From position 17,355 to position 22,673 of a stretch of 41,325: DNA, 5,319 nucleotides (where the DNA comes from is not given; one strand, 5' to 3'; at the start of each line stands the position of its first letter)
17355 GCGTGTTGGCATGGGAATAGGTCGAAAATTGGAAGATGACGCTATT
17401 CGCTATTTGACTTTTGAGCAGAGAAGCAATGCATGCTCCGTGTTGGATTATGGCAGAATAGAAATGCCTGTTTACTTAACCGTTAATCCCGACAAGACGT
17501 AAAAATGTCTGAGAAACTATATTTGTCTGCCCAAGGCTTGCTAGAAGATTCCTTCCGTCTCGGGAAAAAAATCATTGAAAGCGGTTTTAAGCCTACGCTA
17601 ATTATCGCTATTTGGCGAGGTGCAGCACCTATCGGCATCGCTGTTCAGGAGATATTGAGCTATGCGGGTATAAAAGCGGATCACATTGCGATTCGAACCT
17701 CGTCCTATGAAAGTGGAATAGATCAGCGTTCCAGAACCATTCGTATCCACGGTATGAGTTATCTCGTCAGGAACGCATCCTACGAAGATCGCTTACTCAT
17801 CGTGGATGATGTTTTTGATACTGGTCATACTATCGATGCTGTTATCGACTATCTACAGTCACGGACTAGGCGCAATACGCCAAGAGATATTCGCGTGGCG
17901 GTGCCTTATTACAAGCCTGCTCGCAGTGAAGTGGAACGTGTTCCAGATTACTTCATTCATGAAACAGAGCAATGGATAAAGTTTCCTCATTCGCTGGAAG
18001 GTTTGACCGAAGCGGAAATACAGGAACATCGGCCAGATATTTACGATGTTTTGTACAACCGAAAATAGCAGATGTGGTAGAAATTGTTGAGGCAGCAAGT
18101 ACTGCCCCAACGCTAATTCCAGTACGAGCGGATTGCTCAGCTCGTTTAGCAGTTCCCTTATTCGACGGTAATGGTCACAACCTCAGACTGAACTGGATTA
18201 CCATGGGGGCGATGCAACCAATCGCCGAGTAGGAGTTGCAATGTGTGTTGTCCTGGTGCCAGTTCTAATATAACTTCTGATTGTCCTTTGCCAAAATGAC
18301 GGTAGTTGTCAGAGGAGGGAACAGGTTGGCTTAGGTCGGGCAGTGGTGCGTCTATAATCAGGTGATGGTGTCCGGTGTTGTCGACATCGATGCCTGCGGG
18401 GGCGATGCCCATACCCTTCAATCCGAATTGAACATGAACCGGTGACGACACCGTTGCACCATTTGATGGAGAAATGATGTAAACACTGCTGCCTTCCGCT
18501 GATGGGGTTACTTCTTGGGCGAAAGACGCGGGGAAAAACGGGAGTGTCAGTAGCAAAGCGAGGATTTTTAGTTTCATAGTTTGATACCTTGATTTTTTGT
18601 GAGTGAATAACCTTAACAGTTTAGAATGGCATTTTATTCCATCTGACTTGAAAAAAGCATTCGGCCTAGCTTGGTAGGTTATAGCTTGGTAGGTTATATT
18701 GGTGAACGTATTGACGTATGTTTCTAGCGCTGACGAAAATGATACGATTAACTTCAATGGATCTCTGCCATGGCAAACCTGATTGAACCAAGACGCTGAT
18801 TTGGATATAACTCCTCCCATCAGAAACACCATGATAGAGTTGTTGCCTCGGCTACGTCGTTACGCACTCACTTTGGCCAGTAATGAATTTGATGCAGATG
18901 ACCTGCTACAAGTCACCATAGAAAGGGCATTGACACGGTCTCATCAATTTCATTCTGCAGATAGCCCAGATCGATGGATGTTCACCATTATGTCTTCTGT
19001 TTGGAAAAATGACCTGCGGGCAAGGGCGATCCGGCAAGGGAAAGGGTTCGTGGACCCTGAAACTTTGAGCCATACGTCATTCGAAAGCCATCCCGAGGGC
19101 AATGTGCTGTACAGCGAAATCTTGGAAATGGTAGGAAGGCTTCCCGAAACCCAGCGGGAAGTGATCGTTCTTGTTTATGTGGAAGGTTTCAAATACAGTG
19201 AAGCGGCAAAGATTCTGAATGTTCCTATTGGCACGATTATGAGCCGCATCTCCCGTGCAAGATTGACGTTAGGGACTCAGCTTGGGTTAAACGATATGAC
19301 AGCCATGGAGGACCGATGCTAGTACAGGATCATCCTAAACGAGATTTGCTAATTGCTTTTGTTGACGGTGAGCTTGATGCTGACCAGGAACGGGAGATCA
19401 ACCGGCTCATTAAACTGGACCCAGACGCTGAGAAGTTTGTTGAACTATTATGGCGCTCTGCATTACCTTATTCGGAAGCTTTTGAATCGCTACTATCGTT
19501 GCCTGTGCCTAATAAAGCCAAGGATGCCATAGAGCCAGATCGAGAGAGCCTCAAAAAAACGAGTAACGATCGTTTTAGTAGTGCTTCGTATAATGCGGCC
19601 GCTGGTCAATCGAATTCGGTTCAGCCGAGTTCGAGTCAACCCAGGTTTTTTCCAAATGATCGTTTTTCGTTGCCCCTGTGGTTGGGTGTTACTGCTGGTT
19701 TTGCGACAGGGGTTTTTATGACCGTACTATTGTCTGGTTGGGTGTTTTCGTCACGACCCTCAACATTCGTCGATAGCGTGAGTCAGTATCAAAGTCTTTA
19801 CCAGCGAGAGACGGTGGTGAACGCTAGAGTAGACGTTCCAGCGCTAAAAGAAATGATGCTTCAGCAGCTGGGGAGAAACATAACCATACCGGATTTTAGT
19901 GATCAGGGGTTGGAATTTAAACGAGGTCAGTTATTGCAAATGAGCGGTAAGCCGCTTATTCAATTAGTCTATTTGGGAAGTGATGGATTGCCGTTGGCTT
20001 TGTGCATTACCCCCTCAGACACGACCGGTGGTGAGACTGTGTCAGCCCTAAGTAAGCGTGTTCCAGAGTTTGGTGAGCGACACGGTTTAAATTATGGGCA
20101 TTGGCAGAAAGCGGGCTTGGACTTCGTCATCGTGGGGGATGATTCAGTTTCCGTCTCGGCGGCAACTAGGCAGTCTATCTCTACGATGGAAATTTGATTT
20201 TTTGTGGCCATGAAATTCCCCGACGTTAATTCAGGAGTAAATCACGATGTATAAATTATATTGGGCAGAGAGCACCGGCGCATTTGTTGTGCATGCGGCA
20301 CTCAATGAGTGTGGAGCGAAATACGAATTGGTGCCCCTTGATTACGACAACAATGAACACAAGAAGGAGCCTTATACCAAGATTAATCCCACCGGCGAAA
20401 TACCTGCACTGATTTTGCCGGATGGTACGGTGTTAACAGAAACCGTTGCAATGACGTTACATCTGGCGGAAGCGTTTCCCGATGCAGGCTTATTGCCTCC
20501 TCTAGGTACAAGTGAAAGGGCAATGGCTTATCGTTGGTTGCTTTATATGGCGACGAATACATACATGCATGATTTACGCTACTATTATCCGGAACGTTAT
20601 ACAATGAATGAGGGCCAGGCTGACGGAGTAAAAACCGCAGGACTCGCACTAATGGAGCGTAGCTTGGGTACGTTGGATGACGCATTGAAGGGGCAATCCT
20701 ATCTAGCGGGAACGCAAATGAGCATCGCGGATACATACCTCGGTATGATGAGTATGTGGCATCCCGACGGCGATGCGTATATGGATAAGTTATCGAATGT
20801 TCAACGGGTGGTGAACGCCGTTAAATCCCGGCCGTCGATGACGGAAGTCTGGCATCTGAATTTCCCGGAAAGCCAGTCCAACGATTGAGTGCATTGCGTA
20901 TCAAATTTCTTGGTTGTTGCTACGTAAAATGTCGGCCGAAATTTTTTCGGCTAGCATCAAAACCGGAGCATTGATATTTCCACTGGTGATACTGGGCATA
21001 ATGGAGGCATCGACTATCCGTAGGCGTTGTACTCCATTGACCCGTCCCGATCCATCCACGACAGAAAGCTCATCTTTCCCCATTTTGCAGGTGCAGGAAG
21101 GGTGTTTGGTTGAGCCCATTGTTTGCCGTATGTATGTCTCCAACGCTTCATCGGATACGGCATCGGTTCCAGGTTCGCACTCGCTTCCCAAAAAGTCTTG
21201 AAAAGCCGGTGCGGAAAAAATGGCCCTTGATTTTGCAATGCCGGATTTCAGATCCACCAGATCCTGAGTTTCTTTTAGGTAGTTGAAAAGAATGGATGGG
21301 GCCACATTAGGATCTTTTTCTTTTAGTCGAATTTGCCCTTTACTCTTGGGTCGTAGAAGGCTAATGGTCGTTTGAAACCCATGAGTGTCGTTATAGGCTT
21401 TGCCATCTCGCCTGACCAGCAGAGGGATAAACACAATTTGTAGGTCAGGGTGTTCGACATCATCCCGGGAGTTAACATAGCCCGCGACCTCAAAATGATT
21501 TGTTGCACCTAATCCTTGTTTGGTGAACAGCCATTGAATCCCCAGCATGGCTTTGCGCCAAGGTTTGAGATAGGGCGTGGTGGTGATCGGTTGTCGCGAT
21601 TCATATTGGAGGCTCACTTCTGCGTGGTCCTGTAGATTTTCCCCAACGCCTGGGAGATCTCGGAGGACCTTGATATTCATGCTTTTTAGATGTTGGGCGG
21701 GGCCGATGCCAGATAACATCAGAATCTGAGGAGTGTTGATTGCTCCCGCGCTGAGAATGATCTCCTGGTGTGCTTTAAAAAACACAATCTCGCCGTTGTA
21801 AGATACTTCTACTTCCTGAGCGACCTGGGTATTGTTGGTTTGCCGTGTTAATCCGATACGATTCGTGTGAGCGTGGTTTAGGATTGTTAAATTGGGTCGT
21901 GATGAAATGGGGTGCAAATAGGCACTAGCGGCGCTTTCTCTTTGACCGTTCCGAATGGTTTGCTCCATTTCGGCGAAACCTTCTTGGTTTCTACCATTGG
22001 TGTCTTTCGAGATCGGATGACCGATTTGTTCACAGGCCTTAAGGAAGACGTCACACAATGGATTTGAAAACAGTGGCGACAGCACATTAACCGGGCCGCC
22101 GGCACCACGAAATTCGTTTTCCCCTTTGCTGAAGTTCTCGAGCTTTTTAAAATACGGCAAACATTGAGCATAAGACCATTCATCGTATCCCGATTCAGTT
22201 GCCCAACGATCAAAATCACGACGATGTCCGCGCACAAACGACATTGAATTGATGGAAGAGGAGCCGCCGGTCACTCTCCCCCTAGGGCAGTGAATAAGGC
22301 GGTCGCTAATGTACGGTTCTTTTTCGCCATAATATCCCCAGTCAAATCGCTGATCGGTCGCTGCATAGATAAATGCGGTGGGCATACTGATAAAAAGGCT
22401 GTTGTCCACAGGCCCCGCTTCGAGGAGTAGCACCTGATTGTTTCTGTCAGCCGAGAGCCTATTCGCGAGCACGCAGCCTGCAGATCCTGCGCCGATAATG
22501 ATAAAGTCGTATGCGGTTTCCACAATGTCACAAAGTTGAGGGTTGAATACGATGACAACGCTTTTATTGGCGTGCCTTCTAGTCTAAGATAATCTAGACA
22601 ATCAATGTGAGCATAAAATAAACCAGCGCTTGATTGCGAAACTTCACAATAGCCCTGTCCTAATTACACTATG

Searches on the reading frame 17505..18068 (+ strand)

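Call 96: search_protein_families(library=pfam, proteins=[window:17505-18068:+], max_evalue=0.001)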
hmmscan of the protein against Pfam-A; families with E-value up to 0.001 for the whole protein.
window:17505-18068:+ (187 aa): 1 family
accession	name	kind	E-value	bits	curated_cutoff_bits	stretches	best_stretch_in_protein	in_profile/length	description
PF00156.33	Pribosyltran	-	7e-14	51.9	26.3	1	12-163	11-152/158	Phosphoribosyl transferase domain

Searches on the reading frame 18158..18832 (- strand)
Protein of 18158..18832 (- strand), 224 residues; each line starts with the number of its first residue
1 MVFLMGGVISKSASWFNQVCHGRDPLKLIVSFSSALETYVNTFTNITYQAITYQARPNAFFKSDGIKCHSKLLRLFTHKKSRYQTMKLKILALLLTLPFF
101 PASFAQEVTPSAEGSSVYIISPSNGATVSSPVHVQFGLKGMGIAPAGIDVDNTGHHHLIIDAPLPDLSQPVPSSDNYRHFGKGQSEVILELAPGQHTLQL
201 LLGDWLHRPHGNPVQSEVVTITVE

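Call 96: search_protein_families(library=pfam, proteins=[window:18158-18832:-], max_evalue=0.001)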
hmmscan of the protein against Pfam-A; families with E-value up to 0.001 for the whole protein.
window:18158-18832:- (224 aa): 1 family
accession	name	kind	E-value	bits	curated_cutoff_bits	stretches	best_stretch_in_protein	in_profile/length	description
PF14347.11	DUF4399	-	6.6e-34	116.6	28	1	134-224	1-91/91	Domain of unknown function (DUF4399)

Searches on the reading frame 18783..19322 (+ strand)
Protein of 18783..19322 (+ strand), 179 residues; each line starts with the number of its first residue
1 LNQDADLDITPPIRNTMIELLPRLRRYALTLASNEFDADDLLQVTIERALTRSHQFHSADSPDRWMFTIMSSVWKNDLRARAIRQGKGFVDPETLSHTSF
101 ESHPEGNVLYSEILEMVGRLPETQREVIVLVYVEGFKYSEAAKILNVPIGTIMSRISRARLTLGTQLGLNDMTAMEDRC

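Call 96: search_protein_families(library=pfam, proteins=[window:18783-19322:+], max_evalue=0.001)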
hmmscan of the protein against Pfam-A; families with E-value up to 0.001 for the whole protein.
window:18783-19322:+ (179 aa): 6 families
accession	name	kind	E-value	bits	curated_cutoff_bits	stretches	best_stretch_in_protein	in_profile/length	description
PF08281.18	Sigma70_r4_2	-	3.5e-19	68.6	25.7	1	112-163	3-54/54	Sigma-70, region 4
PF22029.2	PhyR_sigma2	-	2.4e-11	43.9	27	1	19-70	3-54/55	Sigma2 domain of PhyR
PF04545.22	Sigma70_r4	-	6.2e-11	42.1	24.1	1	119-161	4-46/50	Sigma-70, region 4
PF04542.20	Sigma70_r2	-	1.7e-09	37.8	24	1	20-81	5-68/71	Sigma-70 region 2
PF22233.2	PhyR_sigma-like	-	0.00047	20.3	27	0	124-149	8-33/50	Response regulator PhyR, sigma-like domain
PF07638.17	Sigma70_ECF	-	0.00082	19.7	21.1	1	99-165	114-181/185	ECF sigma factor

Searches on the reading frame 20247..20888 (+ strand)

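Call 96: search_protein_families(library=pfam, proteins=[window:20247-20888:+], max_evalue=0.001)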
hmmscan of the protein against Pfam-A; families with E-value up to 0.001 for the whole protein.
window:20247-20888:+ (213 aa): 5 families
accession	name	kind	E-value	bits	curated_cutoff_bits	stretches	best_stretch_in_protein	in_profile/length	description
PF02798.26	GST_N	-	5.5e-12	46.3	20.9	1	7-75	9-76/76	Glutathione S-transferase, N-terminal domain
PF13409.12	GST_N_2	-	2.3e-11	44.6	25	1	15-75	8-69/70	Glutathione S-transferase, N-terminal domain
PF13417.12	GST_N_3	-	3.7e-09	37.2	22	1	14-79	12-73/75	Glutathione S-transferase, N-terminal domain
PF14497.11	GST_C_3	-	0.00015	22.3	21.6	1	136-198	31-97/104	Glutathione S-transferase, C-terminal domain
PF00043.30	GST_C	-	0.00023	21.8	20.7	1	133-196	28-93/93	Glutathione S-transferase, C-terminal domain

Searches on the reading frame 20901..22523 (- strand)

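Call 7: search_protein_families(library=pfam, proteins=[window:20901-22523:-], max_evalue=0.001)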
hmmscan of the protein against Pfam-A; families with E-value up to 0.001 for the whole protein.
window:20901-22523:- (540 aa): 4 families
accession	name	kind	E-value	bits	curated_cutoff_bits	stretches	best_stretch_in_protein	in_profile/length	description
PF00732.25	GMC_oxred_N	-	1.1e-52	179.5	23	1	5-301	1-217/218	GMC oxidoreductase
PF05199.19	GMC_oxred_C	-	9e-35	120.7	24.6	1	392-525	1-139/139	GMC oxidoreductase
PF05834.18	Lycopene_cycl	-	0.00016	21.3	23.4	1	6-38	1-34/380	Lycopene cyclase protein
PF13450.12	NAD_binding_8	-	0.00067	20.3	21.9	0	9-38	1-29/68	NAD(P)-binding Rossmann-like domain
